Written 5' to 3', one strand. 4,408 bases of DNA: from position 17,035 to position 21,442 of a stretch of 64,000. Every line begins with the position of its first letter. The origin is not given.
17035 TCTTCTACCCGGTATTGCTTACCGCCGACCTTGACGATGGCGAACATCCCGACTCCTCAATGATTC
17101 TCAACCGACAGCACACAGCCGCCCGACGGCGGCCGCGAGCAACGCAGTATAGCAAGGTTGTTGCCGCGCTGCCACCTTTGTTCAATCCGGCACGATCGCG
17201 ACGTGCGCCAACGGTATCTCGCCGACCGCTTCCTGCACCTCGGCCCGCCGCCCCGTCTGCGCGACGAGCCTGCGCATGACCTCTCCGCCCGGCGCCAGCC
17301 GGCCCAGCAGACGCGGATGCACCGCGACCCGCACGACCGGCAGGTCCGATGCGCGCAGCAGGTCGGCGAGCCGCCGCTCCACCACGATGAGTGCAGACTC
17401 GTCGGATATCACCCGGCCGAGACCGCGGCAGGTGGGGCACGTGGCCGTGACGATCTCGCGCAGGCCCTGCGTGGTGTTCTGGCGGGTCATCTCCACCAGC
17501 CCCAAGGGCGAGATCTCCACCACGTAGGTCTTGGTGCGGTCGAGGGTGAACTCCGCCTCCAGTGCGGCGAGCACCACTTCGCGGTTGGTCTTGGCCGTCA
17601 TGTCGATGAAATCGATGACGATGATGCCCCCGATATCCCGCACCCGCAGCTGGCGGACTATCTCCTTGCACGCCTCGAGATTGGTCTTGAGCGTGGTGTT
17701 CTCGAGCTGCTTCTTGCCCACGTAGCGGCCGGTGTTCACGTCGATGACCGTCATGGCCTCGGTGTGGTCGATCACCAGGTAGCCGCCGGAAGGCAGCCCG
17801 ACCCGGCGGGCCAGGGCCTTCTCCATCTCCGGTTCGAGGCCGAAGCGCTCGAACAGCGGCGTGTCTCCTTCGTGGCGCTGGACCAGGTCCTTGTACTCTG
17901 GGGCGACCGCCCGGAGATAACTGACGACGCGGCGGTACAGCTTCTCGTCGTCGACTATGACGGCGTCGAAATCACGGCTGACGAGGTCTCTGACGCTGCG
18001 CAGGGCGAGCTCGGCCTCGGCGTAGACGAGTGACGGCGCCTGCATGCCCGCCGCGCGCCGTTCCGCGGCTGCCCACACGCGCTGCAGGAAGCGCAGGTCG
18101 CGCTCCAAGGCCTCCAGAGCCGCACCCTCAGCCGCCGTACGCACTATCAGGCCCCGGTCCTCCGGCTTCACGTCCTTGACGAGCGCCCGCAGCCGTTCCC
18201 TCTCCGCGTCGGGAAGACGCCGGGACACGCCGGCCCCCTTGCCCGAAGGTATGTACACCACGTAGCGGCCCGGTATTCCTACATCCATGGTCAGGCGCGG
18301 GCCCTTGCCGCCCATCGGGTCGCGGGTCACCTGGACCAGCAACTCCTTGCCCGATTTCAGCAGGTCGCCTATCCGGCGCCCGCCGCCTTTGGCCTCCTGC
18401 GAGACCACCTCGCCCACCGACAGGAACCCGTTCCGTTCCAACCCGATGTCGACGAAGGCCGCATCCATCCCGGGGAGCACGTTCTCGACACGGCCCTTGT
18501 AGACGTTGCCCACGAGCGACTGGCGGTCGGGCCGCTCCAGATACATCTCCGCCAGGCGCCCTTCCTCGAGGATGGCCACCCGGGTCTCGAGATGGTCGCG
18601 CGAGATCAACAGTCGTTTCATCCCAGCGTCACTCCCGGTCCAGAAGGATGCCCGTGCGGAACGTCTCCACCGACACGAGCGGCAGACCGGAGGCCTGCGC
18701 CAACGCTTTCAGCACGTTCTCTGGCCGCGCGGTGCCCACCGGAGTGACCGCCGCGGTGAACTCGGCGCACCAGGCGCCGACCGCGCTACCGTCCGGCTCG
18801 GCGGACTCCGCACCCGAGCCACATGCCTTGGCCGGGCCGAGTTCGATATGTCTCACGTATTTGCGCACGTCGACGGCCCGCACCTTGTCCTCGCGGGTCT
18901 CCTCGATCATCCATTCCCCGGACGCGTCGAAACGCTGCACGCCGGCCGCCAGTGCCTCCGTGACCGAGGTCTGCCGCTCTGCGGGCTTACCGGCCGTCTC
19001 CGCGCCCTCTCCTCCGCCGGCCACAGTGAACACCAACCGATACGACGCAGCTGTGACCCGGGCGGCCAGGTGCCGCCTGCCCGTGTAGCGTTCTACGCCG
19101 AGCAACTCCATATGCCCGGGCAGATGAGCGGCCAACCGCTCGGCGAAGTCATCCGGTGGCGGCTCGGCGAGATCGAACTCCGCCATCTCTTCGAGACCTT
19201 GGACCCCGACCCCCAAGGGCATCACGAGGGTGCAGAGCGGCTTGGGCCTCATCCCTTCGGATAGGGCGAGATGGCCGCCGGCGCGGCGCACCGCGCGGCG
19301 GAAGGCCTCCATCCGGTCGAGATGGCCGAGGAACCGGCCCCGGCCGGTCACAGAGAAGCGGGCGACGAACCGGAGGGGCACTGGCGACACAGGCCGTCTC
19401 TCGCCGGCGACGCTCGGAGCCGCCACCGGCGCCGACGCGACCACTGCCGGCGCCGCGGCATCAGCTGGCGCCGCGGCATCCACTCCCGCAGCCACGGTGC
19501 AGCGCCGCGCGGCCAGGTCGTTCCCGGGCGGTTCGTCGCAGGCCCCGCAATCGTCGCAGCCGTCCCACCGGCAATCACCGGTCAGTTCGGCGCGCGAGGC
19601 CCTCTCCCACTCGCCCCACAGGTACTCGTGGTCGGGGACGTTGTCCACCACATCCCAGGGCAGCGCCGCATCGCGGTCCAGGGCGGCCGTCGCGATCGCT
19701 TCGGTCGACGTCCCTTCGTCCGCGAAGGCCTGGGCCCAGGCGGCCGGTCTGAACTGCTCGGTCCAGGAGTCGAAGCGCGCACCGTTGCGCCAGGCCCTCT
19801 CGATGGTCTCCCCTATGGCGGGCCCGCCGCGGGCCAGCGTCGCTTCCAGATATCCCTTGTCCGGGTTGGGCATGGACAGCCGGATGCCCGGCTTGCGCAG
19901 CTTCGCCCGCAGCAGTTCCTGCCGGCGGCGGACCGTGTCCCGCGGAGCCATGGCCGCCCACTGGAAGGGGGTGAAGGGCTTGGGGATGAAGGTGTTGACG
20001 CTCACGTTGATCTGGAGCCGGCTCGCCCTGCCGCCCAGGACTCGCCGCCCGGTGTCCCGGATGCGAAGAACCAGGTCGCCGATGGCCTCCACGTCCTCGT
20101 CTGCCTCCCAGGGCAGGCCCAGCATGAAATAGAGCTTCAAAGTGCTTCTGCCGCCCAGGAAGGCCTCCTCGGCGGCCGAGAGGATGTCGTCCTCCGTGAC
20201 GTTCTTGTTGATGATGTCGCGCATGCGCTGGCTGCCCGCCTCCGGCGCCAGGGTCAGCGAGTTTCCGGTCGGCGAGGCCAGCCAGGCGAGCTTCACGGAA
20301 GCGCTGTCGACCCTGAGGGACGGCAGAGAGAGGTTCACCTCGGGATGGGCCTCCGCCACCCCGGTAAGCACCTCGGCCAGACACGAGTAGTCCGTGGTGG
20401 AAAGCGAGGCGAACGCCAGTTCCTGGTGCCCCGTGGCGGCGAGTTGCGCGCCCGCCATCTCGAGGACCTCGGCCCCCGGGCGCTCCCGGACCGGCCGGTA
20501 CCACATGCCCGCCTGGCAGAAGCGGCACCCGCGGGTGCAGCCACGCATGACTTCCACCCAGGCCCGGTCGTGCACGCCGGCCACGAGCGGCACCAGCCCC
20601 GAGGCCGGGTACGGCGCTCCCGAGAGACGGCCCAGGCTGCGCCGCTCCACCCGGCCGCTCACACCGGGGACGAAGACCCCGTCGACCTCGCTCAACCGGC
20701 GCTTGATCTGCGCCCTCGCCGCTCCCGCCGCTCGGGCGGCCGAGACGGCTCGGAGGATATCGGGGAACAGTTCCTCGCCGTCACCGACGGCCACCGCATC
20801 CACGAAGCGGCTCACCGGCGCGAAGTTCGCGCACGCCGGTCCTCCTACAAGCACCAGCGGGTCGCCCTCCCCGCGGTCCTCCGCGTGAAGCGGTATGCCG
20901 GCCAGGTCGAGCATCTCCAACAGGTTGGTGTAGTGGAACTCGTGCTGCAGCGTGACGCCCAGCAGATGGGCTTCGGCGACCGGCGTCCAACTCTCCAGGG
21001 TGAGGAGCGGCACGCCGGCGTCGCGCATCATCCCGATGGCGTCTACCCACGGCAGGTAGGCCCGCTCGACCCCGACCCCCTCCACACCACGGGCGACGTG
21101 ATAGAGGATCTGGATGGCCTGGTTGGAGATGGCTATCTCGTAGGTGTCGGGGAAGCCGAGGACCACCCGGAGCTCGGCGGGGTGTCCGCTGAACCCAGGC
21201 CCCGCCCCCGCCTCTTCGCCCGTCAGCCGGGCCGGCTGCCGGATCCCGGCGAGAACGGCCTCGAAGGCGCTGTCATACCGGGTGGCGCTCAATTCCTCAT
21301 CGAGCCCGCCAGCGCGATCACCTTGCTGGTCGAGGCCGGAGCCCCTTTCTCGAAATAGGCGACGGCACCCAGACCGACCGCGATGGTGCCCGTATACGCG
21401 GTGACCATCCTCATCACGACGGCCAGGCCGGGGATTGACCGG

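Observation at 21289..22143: Uncharacterised 284-aa gene wedged between the radical-SAM fusion and rodA with TTGA/short-gap coupling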

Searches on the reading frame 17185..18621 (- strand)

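Call 8: search_protein_families(library=pfam, proteins=[window:17185-18621:-], max_evalue=0.00001)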
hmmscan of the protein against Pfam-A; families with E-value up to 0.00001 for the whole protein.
window:17185-18621:- (479 aa): 1 family
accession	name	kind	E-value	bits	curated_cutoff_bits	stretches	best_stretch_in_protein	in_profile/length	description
PF10150.14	RNase_E_G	-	1.5e-100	336.5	25.5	1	116-382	2-269/270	Ribonuclease E/G family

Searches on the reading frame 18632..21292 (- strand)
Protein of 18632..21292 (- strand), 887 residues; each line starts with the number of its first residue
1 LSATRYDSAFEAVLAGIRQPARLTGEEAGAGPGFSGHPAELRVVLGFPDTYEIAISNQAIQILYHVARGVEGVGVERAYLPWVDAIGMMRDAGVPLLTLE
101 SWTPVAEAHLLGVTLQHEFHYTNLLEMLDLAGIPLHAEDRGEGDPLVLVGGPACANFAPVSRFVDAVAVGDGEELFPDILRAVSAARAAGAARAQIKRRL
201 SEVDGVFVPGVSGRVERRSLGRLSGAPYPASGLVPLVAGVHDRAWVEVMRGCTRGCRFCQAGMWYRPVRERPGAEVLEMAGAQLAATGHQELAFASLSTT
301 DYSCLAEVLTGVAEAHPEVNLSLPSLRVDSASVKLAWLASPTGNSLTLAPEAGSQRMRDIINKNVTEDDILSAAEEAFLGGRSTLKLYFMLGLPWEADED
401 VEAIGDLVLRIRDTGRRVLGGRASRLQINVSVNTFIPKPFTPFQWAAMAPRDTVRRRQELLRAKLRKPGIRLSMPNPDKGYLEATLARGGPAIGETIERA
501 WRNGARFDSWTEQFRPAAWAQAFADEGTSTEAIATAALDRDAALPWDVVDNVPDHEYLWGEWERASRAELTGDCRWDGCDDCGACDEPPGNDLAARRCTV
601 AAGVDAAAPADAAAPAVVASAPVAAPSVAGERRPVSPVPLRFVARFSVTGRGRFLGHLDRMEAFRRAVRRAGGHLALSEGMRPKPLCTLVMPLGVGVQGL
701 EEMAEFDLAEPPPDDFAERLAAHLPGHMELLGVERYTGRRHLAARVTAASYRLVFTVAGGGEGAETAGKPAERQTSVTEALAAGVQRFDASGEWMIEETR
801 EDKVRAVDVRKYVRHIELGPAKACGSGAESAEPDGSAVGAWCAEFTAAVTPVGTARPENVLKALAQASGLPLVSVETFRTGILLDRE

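Call 8: search_protein_families(library=pfam, proteins=[window:18632-21292:-], max_evalue=0.00001)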
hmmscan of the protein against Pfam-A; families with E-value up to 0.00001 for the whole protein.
window:18632-21292:- (887 aa): 3 families
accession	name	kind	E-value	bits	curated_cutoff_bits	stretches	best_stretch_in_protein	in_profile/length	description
PF19864.5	Radical_SAM_N2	-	5.4e-47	159.5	29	1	60-209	2-151/151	Radical SAM proteins, N-terminal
PF10105.14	DUF2344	-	1.9e-29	103.3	23.8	1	641-818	1-155/176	Uncharacterized protein conserved in bacteria (DUF2344)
PF04055.27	Radical_SAM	-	9.7e-14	52.3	29.5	1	246-407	1-165/166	Radical SAM superfamily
